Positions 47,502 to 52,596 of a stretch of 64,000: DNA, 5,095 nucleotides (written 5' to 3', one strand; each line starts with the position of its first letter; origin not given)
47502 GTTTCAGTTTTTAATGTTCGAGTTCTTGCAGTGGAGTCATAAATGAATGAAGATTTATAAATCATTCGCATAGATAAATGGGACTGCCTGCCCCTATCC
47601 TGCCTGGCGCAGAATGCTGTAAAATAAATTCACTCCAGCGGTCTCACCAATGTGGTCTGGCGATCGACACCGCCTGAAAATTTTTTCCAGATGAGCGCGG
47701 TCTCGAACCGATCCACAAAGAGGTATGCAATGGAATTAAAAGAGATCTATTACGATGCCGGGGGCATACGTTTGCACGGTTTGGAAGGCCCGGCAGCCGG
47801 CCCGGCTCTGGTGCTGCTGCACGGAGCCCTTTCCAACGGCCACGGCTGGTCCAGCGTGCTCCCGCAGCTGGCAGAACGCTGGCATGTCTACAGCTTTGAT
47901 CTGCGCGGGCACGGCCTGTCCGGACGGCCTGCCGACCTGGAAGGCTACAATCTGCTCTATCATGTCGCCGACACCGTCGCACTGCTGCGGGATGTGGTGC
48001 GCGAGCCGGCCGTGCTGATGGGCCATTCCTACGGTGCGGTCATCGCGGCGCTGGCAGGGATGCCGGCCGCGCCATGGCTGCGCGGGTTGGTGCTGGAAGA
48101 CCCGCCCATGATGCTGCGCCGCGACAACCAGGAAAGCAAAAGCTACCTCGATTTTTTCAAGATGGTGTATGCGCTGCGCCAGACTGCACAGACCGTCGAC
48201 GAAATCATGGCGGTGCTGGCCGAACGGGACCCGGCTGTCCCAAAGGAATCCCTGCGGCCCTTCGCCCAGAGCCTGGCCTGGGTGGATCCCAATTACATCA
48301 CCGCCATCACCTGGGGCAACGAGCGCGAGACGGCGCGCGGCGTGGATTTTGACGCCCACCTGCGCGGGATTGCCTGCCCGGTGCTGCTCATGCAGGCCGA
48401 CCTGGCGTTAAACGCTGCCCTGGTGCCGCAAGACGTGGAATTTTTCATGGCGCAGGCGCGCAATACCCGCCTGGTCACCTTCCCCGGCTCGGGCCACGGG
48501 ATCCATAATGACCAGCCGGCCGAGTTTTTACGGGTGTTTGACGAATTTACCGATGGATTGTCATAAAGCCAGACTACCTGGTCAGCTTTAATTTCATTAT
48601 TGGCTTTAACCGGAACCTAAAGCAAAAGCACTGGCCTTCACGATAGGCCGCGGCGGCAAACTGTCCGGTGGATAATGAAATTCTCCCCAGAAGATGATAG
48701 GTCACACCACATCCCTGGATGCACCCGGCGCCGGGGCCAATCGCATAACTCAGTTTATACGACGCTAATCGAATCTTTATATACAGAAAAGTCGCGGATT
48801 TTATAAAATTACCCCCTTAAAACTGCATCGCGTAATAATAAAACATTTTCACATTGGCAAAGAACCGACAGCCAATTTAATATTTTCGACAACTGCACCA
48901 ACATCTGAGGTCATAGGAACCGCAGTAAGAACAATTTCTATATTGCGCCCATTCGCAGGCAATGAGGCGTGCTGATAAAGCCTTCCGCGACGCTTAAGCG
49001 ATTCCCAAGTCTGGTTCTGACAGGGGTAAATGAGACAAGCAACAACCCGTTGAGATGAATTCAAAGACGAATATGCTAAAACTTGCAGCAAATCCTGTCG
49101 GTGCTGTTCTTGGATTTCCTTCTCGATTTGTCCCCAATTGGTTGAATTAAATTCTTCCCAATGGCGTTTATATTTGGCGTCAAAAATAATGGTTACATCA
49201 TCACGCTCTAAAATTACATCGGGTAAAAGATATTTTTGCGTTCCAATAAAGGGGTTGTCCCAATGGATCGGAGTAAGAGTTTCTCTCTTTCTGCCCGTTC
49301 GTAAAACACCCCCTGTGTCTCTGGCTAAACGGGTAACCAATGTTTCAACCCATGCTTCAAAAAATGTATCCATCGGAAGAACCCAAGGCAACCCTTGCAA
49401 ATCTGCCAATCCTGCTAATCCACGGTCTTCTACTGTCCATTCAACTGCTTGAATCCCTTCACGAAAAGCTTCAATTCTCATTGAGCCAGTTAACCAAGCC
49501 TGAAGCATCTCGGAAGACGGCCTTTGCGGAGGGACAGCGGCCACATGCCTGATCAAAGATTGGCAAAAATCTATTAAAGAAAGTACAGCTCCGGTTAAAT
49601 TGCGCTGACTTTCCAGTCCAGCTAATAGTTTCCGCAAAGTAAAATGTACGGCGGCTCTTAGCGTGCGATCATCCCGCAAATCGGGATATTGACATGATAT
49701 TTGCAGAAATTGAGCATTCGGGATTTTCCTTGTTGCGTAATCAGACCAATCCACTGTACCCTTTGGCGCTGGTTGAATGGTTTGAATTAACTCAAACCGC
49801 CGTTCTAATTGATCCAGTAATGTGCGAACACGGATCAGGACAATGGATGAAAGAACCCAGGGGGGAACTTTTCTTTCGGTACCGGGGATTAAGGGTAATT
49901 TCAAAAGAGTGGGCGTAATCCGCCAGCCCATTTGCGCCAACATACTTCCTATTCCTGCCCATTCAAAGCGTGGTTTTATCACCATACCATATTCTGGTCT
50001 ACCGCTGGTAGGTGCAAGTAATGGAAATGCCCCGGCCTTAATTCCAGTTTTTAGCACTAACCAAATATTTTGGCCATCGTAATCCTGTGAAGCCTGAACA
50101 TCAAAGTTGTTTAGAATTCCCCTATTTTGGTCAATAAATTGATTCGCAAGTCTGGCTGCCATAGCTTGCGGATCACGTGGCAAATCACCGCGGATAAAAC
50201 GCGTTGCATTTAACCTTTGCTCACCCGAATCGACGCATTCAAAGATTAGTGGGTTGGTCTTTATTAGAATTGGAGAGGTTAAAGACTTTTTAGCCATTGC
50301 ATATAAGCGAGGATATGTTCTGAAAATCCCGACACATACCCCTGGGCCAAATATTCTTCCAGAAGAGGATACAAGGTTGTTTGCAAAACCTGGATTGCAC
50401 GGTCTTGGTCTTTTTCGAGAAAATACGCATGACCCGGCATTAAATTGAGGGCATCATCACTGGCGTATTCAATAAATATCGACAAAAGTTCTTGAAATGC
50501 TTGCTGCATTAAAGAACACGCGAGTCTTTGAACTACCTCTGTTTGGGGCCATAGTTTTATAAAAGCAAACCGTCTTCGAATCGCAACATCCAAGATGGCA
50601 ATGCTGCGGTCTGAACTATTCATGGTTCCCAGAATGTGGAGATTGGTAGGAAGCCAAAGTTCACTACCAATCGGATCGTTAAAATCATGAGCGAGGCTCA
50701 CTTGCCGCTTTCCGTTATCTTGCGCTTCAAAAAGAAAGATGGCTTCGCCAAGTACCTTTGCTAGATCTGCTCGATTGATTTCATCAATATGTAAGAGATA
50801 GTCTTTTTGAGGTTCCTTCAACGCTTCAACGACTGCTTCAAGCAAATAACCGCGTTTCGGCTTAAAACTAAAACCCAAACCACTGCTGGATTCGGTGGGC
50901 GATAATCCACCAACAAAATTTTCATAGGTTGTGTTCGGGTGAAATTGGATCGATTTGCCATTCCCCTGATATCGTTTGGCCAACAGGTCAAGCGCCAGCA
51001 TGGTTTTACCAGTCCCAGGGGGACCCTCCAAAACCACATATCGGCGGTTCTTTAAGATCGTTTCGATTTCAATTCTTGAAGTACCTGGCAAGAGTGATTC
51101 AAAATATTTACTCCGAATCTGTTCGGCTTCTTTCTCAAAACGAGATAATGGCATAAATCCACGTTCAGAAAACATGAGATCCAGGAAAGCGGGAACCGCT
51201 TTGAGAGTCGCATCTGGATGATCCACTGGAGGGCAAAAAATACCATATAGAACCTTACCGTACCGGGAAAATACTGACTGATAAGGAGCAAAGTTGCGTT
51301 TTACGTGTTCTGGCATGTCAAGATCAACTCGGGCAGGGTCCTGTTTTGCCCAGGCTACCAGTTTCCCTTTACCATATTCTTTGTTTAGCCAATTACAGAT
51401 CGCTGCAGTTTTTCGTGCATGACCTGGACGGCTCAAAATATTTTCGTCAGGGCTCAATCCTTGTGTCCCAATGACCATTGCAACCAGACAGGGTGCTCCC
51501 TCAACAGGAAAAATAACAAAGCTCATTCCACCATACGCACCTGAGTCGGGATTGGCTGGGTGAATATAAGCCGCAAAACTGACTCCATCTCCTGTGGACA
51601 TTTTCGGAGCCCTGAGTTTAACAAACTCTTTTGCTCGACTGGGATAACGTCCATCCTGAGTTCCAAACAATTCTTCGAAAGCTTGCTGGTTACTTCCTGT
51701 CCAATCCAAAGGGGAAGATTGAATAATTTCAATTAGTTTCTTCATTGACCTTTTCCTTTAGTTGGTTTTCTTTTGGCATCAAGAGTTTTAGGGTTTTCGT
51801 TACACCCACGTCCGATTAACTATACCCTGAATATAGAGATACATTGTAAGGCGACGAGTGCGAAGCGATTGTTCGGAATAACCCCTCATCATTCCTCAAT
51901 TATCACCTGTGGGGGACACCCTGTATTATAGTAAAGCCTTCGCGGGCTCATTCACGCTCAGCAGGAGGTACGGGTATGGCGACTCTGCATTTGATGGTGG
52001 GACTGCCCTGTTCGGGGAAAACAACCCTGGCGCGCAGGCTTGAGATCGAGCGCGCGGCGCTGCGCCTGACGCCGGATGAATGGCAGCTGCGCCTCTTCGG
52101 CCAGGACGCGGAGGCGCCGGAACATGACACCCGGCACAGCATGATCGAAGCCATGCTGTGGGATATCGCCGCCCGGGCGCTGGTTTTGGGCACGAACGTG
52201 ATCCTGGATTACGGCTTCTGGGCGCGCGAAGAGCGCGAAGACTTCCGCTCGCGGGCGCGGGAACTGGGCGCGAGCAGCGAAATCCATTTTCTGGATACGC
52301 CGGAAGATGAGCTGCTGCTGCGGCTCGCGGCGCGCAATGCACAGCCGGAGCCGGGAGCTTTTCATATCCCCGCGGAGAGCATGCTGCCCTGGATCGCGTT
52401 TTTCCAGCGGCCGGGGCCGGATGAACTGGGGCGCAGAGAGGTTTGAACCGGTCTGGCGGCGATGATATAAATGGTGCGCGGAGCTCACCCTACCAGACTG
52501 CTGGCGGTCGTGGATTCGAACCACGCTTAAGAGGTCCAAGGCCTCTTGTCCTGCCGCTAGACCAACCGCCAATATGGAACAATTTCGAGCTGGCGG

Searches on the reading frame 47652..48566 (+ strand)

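Call 55: search_protein_families(library=pfam, proteins=[window:47652-48566:+], max_evalue=0.00001)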
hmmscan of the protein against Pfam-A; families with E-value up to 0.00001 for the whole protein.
window:47652-48566:+ (304 aa): 3 families
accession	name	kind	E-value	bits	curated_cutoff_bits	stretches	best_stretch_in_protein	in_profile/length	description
PF12697.13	Abhydrolase_6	-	1e-25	92.1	26.3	1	53-294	1-216/217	Alpha/beta hydrolase family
PF00561.26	Abhydrolase_1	-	4.6e-20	72.7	25.8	1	51-179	1-134/245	alpha/beta hydrolase fold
PF12146.15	Hydrolase_4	-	7e-15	55.4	27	1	52-288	6-238/239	Serine aminopeptidase, S33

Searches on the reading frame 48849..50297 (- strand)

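Call 55: search_protein_families(library=pfam, proteins=[window:48849-50297:-], max_evalue=0.00001)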
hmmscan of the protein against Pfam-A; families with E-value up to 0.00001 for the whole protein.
window:48849-50297:- (482 aa): 1 family
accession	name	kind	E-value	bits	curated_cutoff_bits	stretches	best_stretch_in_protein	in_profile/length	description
PF10117.15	McrBC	-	9.3e-12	45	23.9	1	164-425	81-318/318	McrBC 5-methylcytosine restriction system component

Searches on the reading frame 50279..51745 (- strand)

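Call 55: search_protein_families(library=pfam, proteins=[window:50279-51745:-], max_evalue=0.00001)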
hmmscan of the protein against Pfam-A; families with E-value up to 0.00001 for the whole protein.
window:50279-51745:- (488 aa): 1 family
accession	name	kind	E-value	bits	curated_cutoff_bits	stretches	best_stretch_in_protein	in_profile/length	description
PF07728.20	AAA_5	-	1.6e-12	48.1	22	1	237-393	2-139/139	AAA domain (dynein-related subfamily)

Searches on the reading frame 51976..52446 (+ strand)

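Call 55: search_protein_families(library=pfam, proteins=[window:51976-52446:+], max_evalue=0.00001)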
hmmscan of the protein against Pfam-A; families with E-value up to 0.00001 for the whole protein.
window:51976-52446:+ (156 aa): 2 families
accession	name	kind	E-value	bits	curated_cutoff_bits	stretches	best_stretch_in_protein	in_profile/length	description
PF13671.12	AAA_33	-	1.2e-27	97.4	27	1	4-146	1-143/143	AAA domain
PF13238.12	AAA_18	-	1.8e-06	28.9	29.4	1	8-122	4-113/128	AAA domain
